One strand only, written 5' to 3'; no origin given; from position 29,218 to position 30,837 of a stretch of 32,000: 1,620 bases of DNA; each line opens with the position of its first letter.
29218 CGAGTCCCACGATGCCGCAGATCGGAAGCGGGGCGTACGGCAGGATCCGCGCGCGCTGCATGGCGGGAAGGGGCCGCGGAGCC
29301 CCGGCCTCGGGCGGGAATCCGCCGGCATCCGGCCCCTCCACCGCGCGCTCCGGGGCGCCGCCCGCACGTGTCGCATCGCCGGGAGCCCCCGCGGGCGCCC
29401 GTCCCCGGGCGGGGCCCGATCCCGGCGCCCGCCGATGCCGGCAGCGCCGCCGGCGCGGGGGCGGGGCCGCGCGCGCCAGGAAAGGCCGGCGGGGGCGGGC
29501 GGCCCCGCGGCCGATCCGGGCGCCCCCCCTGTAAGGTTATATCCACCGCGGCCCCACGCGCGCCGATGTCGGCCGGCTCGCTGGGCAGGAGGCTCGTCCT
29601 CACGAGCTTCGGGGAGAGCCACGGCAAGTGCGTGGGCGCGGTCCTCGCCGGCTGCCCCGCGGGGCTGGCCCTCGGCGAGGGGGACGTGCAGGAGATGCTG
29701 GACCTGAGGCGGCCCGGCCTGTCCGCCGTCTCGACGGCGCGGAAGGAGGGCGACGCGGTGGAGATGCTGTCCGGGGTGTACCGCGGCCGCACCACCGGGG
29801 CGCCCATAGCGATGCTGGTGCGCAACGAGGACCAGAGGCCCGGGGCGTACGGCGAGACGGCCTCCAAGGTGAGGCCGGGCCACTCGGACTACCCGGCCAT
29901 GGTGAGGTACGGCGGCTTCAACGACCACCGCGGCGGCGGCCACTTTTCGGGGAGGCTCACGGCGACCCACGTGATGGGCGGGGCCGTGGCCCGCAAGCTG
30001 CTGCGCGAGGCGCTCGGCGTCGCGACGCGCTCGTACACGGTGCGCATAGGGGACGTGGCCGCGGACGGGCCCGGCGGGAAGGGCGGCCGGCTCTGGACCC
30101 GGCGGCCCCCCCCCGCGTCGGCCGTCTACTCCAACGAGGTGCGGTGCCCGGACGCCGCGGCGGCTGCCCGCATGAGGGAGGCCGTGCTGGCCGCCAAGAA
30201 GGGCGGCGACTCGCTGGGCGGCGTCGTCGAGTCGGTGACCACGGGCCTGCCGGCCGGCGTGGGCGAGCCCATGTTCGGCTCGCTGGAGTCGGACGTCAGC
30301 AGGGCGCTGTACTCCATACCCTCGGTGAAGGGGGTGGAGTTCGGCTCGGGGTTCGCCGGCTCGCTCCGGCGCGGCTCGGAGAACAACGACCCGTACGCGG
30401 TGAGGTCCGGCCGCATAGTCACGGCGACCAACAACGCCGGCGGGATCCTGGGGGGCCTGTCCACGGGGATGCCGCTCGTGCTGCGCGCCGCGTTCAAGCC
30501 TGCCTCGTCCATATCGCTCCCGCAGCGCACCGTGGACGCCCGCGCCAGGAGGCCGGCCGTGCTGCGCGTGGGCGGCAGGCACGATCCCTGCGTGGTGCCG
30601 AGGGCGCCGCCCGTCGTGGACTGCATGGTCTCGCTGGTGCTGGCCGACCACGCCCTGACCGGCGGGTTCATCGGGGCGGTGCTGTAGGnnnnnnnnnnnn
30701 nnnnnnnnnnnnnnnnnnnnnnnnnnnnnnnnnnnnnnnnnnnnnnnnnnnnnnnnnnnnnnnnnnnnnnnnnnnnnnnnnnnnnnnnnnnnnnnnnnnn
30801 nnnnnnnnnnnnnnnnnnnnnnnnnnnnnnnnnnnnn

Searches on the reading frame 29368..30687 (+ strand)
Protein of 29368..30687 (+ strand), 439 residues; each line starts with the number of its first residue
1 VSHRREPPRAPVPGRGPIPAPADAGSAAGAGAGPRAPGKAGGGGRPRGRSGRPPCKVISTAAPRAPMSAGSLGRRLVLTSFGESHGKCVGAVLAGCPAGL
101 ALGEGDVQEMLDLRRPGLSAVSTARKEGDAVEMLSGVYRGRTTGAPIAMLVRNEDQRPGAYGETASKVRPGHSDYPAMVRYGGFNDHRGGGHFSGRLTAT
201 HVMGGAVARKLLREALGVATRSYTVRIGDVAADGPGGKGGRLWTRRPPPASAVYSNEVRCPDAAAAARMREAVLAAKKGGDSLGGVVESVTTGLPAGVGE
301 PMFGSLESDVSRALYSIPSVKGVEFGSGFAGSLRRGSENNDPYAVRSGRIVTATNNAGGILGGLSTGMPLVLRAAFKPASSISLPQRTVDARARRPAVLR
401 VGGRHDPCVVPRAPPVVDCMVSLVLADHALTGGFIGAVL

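Call 12: search_protein_families(library=pfam, proteins=[window:29368-30687:+], max_evalue=0.01)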
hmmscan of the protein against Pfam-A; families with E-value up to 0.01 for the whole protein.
window:29368-30687:+ (439 aa): 1 family
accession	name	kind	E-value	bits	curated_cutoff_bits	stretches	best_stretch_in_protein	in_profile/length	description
PF01264.26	Chorismate_synt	-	7.5e-122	406.6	27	1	78-430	3-327/327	Chorismate synthase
